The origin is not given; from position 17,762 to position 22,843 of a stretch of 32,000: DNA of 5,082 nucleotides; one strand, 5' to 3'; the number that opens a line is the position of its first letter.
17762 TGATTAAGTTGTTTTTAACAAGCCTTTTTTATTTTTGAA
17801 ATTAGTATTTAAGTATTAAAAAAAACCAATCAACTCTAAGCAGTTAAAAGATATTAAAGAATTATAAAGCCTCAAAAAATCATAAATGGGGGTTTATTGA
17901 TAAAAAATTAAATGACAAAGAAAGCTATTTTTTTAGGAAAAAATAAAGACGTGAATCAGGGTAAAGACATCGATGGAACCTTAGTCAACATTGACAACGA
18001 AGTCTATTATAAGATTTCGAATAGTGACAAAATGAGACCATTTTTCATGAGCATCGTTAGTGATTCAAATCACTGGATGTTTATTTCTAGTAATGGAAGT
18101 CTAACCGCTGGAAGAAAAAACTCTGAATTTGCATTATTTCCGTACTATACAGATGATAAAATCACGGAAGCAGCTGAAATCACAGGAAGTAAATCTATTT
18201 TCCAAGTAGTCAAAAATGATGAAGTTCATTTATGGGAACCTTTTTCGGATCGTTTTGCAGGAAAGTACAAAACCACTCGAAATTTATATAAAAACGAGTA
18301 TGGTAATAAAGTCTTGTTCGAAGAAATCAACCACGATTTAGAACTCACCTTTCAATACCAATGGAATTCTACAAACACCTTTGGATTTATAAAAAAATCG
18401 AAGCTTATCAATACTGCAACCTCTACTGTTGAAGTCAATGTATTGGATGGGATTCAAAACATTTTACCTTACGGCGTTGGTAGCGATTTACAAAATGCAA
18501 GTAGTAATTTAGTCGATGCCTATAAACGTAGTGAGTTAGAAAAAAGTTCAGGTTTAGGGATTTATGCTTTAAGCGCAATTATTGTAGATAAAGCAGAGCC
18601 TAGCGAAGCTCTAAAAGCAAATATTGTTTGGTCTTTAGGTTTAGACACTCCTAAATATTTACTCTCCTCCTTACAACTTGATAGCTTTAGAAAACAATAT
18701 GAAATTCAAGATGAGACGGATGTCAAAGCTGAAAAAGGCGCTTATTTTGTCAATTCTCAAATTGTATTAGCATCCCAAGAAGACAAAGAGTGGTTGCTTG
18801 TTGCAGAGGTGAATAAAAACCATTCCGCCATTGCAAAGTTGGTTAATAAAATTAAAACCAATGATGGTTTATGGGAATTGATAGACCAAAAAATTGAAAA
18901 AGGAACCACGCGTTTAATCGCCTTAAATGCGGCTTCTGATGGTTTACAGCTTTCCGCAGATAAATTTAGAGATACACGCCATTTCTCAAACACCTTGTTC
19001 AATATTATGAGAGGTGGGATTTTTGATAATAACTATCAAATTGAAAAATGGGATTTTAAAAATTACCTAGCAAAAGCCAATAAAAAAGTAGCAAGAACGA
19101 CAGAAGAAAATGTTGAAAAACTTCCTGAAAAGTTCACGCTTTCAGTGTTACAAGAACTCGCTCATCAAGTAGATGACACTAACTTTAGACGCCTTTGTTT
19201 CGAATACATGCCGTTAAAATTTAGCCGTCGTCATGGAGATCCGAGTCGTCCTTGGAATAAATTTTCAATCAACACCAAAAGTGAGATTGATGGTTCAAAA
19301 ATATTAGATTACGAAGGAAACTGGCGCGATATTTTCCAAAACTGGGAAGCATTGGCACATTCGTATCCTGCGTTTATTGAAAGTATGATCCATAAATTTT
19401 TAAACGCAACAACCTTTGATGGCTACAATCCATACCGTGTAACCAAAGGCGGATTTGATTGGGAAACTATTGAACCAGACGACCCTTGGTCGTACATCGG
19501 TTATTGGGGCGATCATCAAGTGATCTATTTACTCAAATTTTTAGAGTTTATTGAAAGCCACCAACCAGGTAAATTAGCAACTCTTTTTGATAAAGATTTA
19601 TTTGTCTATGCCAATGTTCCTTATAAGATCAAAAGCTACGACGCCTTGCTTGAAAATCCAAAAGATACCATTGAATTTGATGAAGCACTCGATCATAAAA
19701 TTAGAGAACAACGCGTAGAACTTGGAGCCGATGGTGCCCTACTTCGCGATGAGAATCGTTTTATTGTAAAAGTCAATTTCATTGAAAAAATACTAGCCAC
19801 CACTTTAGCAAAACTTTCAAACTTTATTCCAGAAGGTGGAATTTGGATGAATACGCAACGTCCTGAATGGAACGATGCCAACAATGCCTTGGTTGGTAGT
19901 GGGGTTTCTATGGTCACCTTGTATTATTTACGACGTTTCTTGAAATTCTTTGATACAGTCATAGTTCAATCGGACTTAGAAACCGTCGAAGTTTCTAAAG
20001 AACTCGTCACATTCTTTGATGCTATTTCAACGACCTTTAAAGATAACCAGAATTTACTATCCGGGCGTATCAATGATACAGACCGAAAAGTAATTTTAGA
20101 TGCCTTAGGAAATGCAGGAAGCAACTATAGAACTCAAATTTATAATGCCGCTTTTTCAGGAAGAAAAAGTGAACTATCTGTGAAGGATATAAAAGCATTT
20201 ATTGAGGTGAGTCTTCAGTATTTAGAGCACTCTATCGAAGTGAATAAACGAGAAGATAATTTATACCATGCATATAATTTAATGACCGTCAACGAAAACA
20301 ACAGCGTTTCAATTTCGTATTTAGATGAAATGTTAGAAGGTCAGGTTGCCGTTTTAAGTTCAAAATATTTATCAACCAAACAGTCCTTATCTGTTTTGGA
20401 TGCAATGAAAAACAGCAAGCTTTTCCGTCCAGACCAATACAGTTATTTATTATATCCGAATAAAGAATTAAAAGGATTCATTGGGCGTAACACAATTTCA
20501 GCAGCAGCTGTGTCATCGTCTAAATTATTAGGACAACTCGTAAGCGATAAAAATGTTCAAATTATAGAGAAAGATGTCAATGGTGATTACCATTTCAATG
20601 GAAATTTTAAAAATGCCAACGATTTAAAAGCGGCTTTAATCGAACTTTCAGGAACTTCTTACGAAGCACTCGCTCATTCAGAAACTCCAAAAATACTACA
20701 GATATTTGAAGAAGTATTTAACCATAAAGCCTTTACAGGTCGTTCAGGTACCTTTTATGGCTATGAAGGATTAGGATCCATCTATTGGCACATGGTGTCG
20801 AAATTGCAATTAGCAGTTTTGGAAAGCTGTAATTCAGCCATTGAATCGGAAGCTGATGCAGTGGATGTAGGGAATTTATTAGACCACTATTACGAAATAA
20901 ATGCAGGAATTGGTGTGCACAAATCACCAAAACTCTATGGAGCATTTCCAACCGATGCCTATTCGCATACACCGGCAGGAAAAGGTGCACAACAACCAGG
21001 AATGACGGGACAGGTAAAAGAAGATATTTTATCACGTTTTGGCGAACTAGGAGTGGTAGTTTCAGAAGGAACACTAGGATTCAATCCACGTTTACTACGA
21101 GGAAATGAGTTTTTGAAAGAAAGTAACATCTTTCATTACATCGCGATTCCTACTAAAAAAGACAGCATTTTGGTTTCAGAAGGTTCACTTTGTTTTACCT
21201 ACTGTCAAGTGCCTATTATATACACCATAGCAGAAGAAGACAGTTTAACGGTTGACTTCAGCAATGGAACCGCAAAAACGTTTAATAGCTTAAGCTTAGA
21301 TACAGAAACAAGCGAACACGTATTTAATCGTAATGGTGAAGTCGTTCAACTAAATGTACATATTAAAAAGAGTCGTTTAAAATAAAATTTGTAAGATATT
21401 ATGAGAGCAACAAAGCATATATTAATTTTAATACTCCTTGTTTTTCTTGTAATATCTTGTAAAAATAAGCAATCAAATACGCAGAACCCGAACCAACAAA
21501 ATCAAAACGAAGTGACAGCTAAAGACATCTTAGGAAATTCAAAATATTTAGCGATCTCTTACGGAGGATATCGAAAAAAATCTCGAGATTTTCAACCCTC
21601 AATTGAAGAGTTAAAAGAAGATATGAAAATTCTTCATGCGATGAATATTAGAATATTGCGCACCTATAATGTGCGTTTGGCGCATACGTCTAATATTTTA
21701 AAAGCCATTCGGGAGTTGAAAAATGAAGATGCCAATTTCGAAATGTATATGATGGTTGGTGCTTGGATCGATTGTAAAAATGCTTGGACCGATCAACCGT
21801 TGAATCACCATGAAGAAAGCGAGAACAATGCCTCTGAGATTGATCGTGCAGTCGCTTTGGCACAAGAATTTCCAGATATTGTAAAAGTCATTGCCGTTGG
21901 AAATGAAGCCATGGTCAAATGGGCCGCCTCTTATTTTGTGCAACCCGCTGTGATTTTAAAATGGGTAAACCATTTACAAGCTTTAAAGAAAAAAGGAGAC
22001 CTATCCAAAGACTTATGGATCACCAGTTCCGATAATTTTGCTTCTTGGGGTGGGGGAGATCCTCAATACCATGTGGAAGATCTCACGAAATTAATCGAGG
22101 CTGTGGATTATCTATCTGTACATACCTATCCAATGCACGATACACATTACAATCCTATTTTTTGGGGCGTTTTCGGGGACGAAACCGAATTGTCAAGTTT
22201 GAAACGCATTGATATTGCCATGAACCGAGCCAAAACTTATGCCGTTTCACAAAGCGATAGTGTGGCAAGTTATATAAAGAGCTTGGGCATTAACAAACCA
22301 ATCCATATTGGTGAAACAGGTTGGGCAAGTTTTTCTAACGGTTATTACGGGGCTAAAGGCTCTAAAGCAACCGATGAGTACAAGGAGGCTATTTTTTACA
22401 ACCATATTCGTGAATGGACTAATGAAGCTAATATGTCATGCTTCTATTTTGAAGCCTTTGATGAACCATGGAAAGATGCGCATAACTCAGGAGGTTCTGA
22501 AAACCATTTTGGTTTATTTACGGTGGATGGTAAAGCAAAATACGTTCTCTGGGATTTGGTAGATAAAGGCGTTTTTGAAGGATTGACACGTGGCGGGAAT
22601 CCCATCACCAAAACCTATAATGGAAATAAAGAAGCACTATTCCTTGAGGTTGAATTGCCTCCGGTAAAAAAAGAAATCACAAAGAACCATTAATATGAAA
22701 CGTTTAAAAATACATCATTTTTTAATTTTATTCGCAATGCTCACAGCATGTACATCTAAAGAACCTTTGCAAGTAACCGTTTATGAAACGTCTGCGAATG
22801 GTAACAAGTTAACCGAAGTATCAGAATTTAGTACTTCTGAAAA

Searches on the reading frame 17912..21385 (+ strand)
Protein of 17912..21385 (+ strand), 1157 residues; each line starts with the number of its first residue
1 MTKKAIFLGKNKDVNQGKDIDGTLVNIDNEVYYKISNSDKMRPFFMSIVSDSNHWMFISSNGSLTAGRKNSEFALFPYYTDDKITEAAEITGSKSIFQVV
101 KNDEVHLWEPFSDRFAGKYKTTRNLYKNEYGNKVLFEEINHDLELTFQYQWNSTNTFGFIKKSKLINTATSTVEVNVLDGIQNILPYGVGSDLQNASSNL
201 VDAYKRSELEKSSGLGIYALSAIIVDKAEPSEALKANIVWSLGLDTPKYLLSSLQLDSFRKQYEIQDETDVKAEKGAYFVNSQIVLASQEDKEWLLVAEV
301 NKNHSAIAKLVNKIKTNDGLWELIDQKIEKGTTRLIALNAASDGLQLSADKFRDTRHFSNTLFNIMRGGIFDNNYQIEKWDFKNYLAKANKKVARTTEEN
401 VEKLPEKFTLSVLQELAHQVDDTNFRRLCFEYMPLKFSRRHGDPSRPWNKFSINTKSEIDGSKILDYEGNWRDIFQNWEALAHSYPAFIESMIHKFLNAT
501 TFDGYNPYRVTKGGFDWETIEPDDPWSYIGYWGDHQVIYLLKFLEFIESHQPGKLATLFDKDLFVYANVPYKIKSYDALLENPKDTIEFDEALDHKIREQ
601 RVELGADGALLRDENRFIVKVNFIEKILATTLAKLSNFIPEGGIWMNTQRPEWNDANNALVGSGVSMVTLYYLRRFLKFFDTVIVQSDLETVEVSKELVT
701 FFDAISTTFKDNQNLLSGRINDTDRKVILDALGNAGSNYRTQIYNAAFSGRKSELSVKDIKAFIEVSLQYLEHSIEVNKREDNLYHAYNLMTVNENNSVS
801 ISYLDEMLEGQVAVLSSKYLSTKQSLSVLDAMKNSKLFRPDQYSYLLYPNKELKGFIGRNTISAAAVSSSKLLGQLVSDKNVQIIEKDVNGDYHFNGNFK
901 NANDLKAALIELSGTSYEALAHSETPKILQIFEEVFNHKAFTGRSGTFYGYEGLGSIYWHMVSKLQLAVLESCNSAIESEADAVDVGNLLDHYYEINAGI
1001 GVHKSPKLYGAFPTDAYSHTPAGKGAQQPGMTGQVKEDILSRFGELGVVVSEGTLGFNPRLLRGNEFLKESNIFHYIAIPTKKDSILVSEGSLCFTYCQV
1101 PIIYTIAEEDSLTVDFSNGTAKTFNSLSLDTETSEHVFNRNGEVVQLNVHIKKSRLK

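Call 3: search_protein_families(library=pfam, proteins=[window:17912-21385:+], max_evalue=0.01)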
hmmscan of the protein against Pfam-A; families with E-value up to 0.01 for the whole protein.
window:17912-21385:+ (1157 aa): 0 families

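Call 4: search_protein_families(library=ncbifam, proteins=[window:17912-21385:+], max_evalue=0.01)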
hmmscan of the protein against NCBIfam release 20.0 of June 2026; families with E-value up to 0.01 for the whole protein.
window:17912-21385:+ (1157 aa): 1 family
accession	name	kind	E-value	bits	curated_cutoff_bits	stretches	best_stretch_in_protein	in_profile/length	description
NF058639.1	GH149_beta_1_3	equivalog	0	1805.6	1150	1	18-1152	3-1134/1134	1,3-beta-D-glucan phosphorylase, GH149 family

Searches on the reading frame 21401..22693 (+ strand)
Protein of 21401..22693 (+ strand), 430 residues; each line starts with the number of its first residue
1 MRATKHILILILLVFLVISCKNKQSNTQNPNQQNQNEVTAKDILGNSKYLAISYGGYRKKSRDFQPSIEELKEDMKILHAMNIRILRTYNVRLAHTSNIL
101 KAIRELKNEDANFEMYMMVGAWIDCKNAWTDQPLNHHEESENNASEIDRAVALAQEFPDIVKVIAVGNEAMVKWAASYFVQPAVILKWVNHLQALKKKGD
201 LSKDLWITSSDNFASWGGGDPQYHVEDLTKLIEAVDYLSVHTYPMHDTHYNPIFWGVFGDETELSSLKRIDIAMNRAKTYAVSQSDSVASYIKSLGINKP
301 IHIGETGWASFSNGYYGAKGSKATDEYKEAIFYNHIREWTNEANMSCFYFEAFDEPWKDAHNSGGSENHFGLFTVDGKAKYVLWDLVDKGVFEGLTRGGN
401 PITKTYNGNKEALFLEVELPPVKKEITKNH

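Call 3: search_protein_families(library=pfam, proteins=[window:21401-22693:+], max_evalue=0.01)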
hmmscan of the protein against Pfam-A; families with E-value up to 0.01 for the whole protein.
window:21401-22693:+ (430 aa): 1 family
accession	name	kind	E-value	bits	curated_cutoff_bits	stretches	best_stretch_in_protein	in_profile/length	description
PF00332.24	Glyco_hydro_17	-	1.1e-07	32.2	28.2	1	286-382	210-303/306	Glycosyl hydrolases family 17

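Call 4: search_protein_families(library=ncbifam, proteins=[window:21401-22693:+], max_evalue=0.01)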
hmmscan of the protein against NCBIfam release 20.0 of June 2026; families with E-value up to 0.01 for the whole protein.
window:21401-22693:+ (430 aa): 1 family
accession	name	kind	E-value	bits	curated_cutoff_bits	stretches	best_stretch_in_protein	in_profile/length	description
TIGR04313.1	aro_clust_Mycop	subfamily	0.0065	16.2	40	0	7-38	10-48/296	aromatic motif membrane protein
